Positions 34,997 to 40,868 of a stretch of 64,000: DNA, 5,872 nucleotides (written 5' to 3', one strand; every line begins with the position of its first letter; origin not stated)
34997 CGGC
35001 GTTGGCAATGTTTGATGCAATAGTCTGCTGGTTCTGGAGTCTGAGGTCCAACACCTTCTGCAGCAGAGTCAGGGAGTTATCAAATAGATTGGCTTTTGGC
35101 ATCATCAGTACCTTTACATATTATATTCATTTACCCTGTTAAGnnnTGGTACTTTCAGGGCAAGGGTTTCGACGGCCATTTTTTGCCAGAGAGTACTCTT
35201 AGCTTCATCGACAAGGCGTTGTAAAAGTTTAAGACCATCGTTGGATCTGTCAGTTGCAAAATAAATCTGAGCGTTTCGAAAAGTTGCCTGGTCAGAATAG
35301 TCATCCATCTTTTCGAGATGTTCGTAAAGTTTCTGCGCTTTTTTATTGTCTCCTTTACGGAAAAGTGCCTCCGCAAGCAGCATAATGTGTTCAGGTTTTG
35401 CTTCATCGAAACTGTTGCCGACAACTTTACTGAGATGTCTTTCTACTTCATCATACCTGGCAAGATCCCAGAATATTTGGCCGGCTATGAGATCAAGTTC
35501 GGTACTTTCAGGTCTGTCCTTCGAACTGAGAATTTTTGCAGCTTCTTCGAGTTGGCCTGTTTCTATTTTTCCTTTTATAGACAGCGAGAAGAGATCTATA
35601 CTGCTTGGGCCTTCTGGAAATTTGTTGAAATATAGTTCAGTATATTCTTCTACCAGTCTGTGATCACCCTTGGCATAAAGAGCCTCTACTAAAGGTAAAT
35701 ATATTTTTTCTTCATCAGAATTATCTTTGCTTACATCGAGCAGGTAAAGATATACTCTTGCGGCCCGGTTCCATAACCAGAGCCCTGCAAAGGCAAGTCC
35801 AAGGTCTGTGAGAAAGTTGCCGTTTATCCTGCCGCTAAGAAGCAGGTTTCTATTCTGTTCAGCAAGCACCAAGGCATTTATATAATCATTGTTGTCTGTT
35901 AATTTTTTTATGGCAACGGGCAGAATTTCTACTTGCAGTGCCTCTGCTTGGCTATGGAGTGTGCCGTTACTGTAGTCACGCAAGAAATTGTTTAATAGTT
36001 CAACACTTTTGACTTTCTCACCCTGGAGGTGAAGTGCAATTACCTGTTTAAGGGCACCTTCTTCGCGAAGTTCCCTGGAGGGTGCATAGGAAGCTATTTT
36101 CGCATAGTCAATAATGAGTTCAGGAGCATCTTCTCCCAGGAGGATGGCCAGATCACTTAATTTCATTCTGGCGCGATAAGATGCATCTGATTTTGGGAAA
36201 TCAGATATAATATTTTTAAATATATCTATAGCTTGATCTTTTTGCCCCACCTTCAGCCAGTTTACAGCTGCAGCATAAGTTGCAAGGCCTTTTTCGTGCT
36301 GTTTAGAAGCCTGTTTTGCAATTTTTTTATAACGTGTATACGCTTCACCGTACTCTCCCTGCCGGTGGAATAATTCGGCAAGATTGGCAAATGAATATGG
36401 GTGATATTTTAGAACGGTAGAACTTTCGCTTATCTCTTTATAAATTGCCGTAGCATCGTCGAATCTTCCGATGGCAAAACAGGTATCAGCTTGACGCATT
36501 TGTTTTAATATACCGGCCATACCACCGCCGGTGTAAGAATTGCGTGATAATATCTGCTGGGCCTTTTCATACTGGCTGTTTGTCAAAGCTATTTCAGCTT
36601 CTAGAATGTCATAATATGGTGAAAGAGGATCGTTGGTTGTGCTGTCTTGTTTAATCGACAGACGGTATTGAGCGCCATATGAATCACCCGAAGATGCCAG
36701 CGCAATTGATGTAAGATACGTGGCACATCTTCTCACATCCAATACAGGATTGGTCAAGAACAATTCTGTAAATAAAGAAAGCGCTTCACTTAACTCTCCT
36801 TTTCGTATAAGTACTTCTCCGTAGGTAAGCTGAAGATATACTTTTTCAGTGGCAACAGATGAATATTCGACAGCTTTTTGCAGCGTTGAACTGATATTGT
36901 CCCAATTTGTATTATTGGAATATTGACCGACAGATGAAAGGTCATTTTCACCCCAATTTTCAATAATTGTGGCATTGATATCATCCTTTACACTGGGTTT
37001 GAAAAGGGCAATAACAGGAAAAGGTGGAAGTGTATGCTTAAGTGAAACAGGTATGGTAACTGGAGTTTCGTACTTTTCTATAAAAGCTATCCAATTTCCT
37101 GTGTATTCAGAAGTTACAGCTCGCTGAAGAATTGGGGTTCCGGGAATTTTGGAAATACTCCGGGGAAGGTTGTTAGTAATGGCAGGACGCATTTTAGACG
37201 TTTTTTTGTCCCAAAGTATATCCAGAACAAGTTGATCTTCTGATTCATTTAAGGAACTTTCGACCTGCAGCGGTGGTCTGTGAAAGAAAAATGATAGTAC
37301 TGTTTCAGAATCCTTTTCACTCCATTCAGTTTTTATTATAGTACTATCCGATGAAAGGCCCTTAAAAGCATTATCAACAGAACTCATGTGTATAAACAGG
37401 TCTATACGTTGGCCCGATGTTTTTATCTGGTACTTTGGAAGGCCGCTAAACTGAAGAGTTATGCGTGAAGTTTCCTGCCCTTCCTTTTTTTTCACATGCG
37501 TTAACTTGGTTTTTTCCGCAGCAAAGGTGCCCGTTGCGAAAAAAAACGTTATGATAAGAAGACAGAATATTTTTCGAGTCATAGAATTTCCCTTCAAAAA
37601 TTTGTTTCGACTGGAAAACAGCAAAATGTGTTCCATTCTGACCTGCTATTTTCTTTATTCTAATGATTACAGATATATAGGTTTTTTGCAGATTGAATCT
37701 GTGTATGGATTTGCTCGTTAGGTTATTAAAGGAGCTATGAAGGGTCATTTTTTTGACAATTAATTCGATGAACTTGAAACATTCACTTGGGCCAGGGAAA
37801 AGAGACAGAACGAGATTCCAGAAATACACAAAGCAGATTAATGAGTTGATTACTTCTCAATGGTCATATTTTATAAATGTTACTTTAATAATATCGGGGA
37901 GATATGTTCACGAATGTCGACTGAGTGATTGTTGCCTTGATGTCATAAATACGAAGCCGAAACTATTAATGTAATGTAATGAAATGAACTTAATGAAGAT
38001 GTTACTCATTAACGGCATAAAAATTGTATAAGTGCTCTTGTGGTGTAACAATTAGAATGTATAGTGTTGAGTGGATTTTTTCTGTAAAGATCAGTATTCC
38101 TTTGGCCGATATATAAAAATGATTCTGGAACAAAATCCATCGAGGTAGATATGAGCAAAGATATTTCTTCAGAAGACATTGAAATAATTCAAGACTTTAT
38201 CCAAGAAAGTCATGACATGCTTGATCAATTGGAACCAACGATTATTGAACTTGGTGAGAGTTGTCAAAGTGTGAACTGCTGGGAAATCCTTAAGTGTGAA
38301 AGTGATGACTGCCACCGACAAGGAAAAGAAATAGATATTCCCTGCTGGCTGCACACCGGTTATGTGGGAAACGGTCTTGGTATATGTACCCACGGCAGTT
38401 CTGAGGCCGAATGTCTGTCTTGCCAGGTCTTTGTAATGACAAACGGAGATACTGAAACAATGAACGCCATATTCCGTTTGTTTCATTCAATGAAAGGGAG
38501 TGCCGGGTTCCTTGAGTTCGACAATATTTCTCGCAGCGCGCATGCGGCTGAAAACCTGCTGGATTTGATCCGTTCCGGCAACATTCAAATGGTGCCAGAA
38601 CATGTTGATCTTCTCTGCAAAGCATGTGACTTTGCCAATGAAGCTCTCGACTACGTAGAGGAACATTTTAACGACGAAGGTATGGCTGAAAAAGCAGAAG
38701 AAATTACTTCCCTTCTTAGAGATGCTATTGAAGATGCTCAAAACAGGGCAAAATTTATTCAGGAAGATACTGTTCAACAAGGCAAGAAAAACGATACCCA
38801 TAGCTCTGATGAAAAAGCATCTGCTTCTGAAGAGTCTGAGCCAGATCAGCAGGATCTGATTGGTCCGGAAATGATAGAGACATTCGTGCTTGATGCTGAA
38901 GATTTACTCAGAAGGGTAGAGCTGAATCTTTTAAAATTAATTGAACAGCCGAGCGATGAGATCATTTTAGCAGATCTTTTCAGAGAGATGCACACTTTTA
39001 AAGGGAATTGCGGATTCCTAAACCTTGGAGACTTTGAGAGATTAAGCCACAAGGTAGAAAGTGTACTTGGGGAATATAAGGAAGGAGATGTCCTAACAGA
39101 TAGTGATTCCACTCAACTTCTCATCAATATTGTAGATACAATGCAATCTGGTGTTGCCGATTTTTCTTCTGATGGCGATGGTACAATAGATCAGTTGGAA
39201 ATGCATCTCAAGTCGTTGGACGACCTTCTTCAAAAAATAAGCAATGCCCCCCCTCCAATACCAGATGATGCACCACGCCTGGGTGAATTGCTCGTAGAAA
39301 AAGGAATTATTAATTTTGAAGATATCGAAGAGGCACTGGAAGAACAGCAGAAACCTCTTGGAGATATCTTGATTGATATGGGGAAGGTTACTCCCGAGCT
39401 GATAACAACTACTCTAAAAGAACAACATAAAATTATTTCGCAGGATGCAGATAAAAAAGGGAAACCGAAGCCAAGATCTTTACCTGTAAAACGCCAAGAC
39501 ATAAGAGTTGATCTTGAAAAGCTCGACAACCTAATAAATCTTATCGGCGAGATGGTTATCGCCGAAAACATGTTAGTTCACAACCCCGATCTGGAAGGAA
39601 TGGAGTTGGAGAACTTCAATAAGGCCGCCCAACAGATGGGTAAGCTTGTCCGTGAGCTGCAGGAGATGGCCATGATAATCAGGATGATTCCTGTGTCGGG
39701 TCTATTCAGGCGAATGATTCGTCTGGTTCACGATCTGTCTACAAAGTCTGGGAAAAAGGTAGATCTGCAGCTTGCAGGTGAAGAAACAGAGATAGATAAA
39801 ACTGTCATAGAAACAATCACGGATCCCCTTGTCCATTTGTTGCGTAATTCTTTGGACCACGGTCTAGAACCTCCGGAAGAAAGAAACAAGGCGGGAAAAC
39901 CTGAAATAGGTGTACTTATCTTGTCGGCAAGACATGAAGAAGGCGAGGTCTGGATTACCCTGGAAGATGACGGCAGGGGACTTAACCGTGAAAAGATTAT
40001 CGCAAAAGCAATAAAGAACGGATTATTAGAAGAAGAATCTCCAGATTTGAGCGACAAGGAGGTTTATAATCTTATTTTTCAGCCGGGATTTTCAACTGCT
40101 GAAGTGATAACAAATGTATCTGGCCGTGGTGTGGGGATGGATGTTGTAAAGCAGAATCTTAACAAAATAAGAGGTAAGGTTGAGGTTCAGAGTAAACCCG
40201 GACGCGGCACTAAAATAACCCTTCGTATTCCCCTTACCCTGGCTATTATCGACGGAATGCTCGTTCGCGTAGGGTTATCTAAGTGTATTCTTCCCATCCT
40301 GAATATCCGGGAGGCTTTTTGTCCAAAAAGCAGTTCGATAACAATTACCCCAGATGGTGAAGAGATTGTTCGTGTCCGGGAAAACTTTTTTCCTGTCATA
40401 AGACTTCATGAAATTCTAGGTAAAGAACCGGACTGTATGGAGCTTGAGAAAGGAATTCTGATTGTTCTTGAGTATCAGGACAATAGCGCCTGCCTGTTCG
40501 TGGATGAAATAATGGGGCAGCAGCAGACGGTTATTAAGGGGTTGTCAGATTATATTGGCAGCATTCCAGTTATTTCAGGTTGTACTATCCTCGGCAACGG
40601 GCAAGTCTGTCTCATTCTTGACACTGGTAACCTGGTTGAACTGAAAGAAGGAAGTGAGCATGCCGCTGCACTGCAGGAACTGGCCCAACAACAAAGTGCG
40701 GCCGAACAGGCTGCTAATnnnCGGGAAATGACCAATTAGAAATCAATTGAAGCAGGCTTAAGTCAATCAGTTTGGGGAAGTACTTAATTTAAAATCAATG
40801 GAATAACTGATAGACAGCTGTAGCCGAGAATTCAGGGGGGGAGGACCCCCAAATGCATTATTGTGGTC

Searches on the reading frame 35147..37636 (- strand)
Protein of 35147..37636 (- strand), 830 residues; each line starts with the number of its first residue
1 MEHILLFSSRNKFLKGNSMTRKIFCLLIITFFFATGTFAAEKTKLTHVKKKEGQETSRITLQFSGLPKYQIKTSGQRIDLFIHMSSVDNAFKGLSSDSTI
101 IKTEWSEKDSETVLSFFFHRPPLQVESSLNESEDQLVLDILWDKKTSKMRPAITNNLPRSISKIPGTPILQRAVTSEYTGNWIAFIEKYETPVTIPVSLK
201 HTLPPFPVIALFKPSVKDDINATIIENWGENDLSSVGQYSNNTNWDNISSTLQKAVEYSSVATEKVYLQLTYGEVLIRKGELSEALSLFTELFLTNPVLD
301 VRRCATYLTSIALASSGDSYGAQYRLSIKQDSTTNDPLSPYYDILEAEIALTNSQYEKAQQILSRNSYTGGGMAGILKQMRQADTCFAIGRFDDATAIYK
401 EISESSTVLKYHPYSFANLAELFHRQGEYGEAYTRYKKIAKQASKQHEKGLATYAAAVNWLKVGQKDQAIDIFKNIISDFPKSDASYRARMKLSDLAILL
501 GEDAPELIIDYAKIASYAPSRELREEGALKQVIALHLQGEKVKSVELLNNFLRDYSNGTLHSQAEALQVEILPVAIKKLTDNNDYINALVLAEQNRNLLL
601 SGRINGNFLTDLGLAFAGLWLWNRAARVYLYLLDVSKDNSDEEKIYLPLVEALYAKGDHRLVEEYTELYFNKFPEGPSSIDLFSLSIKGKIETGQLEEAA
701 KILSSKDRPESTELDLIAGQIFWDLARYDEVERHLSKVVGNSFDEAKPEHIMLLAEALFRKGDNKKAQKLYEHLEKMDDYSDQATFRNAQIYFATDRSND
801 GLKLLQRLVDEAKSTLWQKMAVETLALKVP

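Call 7: search_protein_families(library=pfam, proteins=[window:35147-37636:-], max_evalue=0.001)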
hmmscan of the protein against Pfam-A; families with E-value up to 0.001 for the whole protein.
window:35147-37636:- (830 aa): 11 families
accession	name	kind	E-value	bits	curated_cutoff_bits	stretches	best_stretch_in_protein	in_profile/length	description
PF14559.12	TPR_19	-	1.2e-15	58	25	0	758-818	1-62/68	Tetratricopeptide repeat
PF12895.13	ANAPC3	-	5.8e-14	52.6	27.2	0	746-807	21-81/82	Anaphase-promoting complex, cyclosome, subunit 3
PF13428.12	TPR_14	-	3.9e-11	42.9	23.5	0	752-789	5-42/44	Tetratricopeptide repeat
PF13424.12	TPR_12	-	5.8e-09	36.5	30.1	0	381-438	8-70/77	Tetratricopeptide repeat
PF25058.1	ARM_TT21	-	1.3e-08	35.3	27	0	339-495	6-136/155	Tetratricopeptide repeat protein 21 ARM repeat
PF13176.12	TPR_7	-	6.6e-08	32.5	27.9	0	416-438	2-24/36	Tetratricopeptide repeat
PF13432.12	TPR_16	-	2.4e-07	31.5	32.7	0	753-812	2-61/65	Tetratricopeptide repeat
PF13174.12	TPR_6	-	7.9e-07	29.8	26.3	0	457-483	7-33/33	Tetratricopeptide repeat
PF07719.23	TPR_2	-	1e-06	28.8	27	0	753-776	6-29/34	Tetratricopeptide repeat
PF24575.1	TPR_Slam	-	8.1e-06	26.7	35.2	0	444-485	41-82/104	Surface lipoprotein assembly modifier, N-terminal TPR repeats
PF25064.1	ARM_TT21_5th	-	5.9e-05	23.8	27.8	0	383-475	8-97/117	TT21 fifth ARM repeats domain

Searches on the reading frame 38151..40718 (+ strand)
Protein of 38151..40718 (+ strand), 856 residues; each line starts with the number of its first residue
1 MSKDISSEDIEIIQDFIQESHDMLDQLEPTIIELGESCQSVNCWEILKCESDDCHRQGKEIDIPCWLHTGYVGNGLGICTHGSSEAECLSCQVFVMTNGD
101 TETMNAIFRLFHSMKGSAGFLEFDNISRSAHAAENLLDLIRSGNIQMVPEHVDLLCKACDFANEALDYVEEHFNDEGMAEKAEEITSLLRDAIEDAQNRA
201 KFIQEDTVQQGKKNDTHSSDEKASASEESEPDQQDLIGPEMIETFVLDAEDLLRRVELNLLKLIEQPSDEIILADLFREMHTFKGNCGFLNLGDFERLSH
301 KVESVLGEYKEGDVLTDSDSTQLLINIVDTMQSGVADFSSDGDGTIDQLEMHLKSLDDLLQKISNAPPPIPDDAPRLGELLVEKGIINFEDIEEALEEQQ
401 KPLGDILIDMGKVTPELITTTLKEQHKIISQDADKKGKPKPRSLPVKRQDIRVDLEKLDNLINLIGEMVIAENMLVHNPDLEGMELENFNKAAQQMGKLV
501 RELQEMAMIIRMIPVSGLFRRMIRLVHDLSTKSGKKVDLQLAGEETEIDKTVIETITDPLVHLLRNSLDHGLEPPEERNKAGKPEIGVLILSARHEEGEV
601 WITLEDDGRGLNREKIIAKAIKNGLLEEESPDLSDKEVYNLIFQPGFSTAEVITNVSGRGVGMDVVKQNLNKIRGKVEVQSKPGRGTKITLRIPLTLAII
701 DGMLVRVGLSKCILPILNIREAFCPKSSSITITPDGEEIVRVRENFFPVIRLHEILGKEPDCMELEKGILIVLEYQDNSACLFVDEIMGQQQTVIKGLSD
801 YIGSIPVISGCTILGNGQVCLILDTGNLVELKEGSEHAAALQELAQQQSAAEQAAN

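Call 6: search_protein_families(library=pfam, proteins=[window:38151-40718:+], max_evalue=0.001)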
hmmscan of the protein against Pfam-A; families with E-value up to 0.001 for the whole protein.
window:38151-40718:+ (856 aa): 4 families
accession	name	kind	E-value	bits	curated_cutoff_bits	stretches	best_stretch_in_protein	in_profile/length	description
PF01584.24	CheW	-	2.2e-23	82.9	23.5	1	702-830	2-135/138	CheW-like domain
PF01627.28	Hpt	-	1.7e-21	76.6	24.6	2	100-159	22-78/84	Hpt domain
PF02895.20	H-kinase_dim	-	7.7e-19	68.4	23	1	449-509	2-67/68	Signal transducing histidine kinase, homodimeric domain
PF02518.31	HATPase_c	-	1.4e-16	61.3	26.4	1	558-696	4-110/111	Histidine kinase-, DNA gyrase B-, and HSP90-like ATPase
